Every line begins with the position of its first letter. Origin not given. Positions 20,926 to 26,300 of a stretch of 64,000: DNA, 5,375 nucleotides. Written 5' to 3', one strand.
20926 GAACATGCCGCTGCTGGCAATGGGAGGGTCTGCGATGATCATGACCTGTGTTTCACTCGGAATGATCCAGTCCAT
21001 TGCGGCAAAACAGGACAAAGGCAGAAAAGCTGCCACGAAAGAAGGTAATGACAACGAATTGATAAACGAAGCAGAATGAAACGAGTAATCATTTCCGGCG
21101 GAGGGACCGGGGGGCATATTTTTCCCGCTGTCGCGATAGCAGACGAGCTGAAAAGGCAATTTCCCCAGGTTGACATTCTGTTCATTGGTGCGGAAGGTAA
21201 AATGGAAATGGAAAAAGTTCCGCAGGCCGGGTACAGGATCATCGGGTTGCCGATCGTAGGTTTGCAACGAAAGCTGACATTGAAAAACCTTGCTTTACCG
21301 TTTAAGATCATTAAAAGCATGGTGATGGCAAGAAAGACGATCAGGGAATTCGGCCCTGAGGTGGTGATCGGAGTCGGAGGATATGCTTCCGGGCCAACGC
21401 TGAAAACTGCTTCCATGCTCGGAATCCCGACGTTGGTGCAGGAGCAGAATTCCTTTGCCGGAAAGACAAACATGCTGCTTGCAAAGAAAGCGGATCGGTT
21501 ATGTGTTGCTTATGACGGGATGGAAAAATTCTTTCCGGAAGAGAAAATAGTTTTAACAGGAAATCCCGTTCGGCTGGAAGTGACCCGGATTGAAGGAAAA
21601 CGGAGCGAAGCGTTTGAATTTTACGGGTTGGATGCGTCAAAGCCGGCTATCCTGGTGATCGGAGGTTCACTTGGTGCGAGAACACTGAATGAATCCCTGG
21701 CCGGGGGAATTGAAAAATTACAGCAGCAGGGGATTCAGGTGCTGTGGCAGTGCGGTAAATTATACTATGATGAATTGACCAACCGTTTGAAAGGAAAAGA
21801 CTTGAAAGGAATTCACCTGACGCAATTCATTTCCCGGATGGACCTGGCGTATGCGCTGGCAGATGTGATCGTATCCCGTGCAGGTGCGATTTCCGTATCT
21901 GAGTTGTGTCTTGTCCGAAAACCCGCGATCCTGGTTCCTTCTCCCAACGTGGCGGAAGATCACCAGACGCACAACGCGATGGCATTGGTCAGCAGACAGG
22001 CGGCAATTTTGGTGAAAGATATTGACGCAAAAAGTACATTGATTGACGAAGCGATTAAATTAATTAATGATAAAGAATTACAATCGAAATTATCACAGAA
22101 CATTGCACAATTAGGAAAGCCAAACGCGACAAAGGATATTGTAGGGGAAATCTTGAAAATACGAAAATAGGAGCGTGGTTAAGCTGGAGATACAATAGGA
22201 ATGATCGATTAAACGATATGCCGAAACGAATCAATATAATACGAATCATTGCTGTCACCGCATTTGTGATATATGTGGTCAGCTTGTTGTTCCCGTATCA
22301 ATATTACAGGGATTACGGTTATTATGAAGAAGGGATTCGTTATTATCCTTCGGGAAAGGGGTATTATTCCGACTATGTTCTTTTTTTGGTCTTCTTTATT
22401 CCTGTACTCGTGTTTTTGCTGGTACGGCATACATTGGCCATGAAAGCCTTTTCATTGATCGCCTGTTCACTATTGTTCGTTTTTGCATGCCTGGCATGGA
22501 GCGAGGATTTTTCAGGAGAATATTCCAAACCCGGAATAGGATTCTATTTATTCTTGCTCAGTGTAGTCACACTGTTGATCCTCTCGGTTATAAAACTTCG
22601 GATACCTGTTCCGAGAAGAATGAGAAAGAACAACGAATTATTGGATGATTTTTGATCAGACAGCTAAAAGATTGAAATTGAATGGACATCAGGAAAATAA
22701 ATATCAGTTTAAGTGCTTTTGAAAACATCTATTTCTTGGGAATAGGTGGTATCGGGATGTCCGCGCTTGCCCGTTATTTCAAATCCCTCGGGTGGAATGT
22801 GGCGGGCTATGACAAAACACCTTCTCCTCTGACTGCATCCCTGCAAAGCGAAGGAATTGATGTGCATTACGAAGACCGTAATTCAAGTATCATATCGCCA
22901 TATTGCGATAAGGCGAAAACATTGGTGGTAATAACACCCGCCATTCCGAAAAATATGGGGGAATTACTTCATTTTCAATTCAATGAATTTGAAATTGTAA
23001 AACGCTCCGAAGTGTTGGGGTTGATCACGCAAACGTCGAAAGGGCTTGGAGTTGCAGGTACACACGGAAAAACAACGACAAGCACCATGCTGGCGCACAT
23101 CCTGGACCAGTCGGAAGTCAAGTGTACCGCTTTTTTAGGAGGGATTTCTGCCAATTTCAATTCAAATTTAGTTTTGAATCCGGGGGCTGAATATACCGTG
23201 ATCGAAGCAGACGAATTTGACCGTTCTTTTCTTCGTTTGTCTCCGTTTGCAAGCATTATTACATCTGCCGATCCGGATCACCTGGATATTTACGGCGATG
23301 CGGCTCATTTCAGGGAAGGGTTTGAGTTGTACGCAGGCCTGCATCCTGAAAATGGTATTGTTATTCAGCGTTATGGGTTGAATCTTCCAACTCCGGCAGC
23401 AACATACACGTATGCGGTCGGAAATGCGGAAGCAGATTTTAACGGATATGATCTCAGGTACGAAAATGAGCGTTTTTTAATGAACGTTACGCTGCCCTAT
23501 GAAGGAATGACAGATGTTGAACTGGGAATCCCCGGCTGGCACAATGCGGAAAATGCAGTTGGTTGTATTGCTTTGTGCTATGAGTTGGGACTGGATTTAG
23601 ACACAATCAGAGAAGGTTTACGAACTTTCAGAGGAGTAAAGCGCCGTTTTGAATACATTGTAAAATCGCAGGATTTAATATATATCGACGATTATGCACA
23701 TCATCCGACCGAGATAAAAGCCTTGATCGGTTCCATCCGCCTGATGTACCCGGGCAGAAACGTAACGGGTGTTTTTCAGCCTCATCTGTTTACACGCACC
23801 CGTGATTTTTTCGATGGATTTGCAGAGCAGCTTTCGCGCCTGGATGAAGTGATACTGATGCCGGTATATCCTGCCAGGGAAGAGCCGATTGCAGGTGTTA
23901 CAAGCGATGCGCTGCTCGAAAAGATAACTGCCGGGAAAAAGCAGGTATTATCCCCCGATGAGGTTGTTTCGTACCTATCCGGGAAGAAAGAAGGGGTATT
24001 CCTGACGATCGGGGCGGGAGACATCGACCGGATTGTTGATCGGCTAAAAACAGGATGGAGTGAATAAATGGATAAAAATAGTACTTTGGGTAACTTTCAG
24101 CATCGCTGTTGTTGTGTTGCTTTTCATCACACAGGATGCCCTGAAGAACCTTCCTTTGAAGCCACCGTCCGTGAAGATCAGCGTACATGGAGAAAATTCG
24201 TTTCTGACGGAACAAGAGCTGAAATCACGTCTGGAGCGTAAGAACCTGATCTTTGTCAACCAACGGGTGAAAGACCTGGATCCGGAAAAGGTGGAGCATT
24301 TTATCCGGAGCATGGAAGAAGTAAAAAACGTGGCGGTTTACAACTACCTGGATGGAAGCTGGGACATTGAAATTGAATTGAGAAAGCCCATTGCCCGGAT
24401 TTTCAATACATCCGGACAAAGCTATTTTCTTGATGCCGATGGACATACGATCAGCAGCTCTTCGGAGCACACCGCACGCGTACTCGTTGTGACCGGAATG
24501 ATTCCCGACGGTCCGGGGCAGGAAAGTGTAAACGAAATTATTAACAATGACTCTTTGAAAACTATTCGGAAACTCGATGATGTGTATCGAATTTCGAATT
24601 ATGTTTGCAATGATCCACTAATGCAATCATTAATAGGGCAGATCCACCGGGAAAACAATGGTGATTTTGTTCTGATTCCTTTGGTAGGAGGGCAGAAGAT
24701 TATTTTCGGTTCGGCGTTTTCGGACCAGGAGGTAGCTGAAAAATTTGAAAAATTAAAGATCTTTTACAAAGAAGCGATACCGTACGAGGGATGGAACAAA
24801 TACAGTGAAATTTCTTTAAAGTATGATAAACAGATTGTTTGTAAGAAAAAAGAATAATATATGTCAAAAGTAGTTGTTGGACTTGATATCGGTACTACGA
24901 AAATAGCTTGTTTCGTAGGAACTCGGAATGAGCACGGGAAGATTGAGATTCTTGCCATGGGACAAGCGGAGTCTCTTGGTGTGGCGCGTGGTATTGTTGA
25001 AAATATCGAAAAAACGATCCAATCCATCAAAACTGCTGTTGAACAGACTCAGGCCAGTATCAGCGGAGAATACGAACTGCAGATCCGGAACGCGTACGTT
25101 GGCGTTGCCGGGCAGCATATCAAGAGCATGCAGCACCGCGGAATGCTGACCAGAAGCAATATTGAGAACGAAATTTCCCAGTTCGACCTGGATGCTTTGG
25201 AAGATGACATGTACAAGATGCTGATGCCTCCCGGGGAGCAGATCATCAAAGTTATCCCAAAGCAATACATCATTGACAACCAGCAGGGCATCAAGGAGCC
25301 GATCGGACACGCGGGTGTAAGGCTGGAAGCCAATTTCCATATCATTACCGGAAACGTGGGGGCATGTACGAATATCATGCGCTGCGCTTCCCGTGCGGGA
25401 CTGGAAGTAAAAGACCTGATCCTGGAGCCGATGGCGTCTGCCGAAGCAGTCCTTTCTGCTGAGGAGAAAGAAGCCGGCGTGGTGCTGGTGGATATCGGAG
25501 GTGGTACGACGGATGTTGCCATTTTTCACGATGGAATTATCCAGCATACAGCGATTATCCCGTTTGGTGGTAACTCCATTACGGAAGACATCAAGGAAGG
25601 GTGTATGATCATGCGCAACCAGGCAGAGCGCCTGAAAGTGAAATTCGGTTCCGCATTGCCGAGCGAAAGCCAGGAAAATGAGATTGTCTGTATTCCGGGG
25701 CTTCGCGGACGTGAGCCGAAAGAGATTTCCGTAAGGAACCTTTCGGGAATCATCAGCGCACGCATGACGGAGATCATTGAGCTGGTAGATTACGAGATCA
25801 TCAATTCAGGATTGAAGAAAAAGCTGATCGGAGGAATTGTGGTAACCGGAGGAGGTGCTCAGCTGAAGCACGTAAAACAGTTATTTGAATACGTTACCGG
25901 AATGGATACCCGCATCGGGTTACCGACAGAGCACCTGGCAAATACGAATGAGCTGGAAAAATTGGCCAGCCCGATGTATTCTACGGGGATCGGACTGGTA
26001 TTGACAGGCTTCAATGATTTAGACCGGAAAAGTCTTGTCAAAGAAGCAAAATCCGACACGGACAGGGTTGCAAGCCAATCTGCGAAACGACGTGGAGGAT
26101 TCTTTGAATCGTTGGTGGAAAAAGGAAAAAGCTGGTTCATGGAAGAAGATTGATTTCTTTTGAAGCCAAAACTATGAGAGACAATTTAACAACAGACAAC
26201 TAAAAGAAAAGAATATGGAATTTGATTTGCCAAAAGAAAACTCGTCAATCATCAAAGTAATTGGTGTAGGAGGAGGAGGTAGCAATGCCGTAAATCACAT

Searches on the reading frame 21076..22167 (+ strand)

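Call 41: search_protein_families(library=pfam, proteins=[window:21076-22167:+], max_evalue=0.00001)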
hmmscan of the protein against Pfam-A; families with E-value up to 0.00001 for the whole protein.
window:21076-22167:+ (364 aa): 2 families
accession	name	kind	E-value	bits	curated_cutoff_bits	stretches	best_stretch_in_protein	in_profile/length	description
PF04101.22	Glyco_tran_28_C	-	2.7e-34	119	22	1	192-350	2-161/166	Glycosyltransferase family 28 C-terminal domain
PF03033.26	Glyco_transf_28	-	4e-34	118.1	26.2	1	4-142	1-137/139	Glycosyltransferase family 28 N-terminal domain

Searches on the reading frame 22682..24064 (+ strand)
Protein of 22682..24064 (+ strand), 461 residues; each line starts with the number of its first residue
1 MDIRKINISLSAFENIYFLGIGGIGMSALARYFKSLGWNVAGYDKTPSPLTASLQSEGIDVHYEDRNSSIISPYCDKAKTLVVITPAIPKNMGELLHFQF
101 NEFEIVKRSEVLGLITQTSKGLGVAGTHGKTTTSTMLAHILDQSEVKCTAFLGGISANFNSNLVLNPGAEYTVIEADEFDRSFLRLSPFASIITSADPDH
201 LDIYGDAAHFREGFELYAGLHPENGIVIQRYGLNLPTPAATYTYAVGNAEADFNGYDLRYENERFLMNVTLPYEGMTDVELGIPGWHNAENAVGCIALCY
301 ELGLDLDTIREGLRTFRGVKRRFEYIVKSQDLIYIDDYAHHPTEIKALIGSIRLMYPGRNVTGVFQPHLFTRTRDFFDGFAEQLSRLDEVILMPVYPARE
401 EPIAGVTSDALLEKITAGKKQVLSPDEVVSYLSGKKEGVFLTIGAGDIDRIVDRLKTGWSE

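Call 41: search_protein_families(library=pfam, proteins=[window:22682-24064:+], max_evalue=0.00001)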
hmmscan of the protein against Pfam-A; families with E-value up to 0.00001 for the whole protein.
window:22682-24064:+ (461 aa): 3 families
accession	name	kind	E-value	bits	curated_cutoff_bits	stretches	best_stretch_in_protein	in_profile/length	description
PF08245.18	Mur_ligase_M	-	3.1e-17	63.6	24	1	124-298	1-199/200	Mur ligase middle domain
PF02875.26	Mur_ligase_C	-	2.7e-16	61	28.4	1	321-443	1-124/127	Mur ligase, glutamate ligase domain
PF01225.30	Mur_ligase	-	2.3e-14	54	21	1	16-117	2-92/95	Mur ligase family, catalytic domain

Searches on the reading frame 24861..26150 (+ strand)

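Call 41: search_protein_families(library=pfam, proteins=[window:24861-26150:+], max_evalue=0.00001)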
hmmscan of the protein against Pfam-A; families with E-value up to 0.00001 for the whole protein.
window:24861-26150:+ (430 aa): 6 families
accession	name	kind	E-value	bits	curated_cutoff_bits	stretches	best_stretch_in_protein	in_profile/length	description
PF14450.12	FtsA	-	2.2e-42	144.8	31.8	1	208-378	1-127/127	Cell division protein FtsA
PF02491.25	SHS2_FTSA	-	7.4e-25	87.5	25.4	1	84-163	1-79/79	SHS2 domain inserted in FTSA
PF06723.19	MreB_Mbl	-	1.3e-14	54.3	27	1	172-352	112-303/327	MreB/Mbl protein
PF11104.14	PilM_2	-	1.3e-09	37.9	27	0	193-270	168-243/340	Type IV pilus assembly protein PilM;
PF06277.17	EutA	-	3.9e-07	29.8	27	1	197-254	136-193/475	Ethanolamine utilisation protein EutA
PF00012.26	HSP70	-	5.5e-06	25.3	20.6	0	173-222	153-203/599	Hsp70 protein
